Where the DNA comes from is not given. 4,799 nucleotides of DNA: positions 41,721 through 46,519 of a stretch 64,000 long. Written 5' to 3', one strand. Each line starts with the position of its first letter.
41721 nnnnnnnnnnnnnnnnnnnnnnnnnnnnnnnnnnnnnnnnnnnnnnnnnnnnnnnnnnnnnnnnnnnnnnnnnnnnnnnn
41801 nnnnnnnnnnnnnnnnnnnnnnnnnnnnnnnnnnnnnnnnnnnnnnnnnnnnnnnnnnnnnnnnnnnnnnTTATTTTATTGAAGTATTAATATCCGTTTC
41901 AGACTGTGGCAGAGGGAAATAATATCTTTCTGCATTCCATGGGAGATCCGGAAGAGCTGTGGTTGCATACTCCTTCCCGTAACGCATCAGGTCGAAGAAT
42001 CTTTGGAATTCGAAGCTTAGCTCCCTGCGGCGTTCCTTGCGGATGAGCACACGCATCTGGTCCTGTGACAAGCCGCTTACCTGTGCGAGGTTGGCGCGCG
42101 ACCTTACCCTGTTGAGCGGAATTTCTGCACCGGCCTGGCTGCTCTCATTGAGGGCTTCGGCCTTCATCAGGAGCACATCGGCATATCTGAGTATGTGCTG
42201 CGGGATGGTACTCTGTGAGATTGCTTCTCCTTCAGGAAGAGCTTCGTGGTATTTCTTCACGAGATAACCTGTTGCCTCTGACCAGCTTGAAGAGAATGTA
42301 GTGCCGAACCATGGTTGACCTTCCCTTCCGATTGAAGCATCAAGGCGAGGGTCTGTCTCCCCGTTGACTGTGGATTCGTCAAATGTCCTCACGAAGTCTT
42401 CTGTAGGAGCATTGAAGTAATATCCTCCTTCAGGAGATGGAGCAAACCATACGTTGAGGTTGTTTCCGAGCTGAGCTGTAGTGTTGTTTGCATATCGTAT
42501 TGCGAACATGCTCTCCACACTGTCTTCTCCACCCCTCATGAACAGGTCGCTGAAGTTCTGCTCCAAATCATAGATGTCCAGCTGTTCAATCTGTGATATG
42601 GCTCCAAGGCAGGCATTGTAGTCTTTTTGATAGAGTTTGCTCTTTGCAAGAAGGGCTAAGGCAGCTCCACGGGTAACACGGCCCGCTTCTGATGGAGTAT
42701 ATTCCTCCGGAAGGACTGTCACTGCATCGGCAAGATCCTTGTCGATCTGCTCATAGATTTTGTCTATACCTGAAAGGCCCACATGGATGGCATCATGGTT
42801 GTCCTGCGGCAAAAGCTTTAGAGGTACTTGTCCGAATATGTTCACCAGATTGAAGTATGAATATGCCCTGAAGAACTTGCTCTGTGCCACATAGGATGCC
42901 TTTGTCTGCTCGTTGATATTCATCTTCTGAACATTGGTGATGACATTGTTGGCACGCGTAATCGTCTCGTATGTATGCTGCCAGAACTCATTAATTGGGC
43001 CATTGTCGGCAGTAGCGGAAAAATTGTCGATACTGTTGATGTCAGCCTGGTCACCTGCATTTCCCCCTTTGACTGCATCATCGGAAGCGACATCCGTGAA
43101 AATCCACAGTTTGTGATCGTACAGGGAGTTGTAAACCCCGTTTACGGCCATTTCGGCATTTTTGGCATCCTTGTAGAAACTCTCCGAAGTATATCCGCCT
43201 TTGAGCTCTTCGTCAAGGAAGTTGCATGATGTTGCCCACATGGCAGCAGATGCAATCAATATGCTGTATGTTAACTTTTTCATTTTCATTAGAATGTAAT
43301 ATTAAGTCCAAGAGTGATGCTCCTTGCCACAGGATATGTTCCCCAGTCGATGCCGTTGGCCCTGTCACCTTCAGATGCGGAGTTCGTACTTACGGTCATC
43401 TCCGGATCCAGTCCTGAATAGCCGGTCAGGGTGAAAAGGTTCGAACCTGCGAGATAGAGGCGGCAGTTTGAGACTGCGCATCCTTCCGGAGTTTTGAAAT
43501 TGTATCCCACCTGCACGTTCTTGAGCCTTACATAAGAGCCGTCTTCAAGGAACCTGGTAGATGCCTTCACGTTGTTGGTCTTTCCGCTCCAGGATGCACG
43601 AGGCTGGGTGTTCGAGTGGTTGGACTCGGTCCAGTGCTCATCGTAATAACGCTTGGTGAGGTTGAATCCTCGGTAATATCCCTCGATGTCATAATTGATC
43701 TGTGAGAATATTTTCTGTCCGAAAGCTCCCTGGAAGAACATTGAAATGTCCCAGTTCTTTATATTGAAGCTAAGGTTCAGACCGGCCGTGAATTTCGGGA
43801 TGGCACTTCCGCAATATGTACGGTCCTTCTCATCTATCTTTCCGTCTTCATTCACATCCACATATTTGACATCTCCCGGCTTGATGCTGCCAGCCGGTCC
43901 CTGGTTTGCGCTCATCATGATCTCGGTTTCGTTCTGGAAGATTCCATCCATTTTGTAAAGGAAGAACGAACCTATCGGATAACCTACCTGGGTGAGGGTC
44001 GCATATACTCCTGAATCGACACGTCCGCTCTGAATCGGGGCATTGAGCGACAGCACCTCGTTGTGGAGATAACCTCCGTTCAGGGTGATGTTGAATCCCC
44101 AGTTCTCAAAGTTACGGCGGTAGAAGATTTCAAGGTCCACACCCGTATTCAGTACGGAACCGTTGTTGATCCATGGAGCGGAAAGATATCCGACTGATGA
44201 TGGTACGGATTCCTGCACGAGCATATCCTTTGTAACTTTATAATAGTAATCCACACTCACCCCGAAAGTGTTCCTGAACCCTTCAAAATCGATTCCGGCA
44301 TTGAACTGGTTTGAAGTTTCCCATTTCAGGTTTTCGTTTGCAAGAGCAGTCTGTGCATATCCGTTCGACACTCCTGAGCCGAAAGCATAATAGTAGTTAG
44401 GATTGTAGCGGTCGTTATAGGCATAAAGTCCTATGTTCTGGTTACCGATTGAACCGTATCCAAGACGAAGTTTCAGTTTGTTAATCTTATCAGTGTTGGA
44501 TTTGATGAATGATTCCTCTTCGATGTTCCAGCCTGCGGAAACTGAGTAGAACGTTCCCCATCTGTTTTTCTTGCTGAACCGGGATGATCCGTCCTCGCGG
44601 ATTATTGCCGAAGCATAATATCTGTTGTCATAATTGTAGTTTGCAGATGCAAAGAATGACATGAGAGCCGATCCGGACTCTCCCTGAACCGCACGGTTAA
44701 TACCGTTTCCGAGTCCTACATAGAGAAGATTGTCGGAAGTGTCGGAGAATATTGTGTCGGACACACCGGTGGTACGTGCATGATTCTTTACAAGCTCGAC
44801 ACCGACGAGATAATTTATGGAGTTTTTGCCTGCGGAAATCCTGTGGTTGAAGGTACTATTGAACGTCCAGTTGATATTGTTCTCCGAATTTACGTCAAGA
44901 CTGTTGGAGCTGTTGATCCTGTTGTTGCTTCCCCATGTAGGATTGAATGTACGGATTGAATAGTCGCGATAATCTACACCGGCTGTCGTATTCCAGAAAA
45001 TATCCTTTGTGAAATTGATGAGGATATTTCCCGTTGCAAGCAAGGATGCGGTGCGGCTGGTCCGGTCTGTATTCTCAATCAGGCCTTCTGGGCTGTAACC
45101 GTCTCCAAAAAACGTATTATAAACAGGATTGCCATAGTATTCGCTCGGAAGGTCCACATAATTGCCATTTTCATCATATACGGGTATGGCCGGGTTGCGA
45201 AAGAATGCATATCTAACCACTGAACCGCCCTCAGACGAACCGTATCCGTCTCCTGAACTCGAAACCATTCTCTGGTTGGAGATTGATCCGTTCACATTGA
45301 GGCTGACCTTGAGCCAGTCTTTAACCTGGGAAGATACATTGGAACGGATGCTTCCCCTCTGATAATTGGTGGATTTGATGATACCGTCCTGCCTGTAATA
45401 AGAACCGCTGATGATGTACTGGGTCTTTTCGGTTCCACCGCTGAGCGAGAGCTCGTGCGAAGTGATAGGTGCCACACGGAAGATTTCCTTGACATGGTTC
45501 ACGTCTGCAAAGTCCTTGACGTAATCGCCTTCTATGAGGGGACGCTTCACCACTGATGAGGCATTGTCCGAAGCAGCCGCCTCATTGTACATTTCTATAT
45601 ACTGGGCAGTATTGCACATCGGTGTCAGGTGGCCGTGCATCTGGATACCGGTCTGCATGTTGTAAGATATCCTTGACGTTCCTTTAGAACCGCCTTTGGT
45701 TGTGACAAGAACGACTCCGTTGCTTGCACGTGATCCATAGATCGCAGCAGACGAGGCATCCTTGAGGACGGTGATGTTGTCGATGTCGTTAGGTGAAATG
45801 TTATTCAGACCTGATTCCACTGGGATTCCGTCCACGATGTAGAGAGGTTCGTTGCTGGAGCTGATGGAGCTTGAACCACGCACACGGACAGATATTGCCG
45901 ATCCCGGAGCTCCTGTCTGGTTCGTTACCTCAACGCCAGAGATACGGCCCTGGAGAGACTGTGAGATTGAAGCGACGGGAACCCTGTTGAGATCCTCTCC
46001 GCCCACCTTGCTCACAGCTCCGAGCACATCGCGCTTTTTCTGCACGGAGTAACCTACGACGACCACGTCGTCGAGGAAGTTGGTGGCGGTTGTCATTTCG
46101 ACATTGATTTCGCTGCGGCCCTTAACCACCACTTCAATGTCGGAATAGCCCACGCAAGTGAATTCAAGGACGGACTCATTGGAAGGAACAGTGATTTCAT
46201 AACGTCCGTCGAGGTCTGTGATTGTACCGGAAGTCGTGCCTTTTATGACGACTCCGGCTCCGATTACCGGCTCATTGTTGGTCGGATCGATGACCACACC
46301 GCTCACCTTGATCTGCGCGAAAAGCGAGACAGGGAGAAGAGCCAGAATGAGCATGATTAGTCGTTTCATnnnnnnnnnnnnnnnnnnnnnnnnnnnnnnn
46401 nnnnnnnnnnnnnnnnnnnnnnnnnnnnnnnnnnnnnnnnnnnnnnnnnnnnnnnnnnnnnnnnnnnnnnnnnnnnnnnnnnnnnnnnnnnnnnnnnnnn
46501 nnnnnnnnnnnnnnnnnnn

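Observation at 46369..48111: Two paralogous ~580-aa lipoproteins of unrecognised family: candidate new glycoside hydrolase family (paralog at 38997-40748)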

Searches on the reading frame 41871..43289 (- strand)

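Call 10: search_protein_families(library=pfam, proteins=[window:41871-43289:-], max_evalue=0.001)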
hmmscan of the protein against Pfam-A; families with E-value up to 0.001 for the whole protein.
window:41871-43289:- (472 aa): 3 families
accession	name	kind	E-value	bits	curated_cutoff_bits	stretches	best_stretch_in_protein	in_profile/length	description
PF07980.17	SusD_RagB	-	6.7e-34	118.3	23.1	1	259-457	2-254/297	SusD family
PF14322.12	SusD-like_3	-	2.6e-25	90.2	27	1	24-216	2-188/191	Starch-binding associating with outer membrane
PF12771.13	SusD-like_2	-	1.7e-10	40.8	27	1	100-195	58-152/415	Starch-binding associating with outer membrane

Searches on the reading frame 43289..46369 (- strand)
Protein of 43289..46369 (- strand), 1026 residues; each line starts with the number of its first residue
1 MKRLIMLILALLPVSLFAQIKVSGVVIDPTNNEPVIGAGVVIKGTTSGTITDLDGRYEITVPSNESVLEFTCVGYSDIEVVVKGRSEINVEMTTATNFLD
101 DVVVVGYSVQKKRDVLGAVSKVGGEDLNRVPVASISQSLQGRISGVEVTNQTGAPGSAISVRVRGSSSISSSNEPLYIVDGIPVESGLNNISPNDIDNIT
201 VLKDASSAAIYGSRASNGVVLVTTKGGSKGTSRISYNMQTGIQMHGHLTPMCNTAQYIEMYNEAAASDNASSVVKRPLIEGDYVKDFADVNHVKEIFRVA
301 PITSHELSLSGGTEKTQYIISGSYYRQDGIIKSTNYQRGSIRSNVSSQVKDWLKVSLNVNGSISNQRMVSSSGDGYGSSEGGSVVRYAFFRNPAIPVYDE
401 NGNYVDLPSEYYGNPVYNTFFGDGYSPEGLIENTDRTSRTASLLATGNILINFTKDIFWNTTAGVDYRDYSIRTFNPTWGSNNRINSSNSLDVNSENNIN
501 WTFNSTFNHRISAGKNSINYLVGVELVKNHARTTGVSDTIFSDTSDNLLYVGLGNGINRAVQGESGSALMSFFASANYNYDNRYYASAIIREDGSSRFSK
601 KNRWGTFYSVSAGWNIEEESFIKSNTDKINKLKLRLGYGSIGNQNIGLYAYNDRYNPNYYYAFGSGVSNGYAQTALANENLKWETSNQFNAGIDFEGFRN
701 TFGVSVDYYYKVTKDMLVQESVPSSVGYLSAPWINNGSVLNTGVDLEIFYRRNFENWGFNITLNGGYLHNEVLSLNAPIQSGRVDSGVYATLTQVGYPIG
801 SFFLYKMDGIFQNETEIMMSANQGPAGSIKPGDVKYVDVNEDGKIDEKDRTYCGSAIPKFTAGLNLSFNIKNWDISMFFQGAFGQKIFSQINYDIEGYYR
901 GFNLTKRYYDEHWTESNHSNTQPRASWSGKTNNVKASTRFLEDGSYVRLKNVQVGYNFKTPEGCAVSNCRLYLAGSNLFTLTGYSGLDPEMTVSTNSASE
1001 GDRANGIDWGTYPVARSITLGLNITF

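Call 10: search_protein_families(library=pfam, proteins=[window:43289-46369:-], max_evalue=0.001)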
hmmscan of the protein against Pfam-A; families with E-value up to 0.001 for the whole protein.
window:43289-46369:- (1026 aa): 4 families
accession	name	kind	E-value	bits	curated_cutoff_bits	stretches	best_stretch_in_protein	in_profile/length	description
PF07715.20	Plug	-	1.8e-19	70.7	23.9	1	111-219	1-107/107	TonB-dependent Receptor Plug Domain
PF00593.30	TonB_dep_Rec_b-barrel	-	3e-19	70.7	27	1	402-978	14-436/436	TonB dependent receptor-like, beta-barrel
PF13715.12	CarbopepD_reg_2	-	1.8e-18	66.8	32.2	1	22-104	1-88/88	CarboxypepD_reg-like domain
PF13620.12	CarboxypepD_reg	-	1.8e-09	38.2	32.3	1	22-92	2-81/82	Carboxypeptidase regulatory-like domain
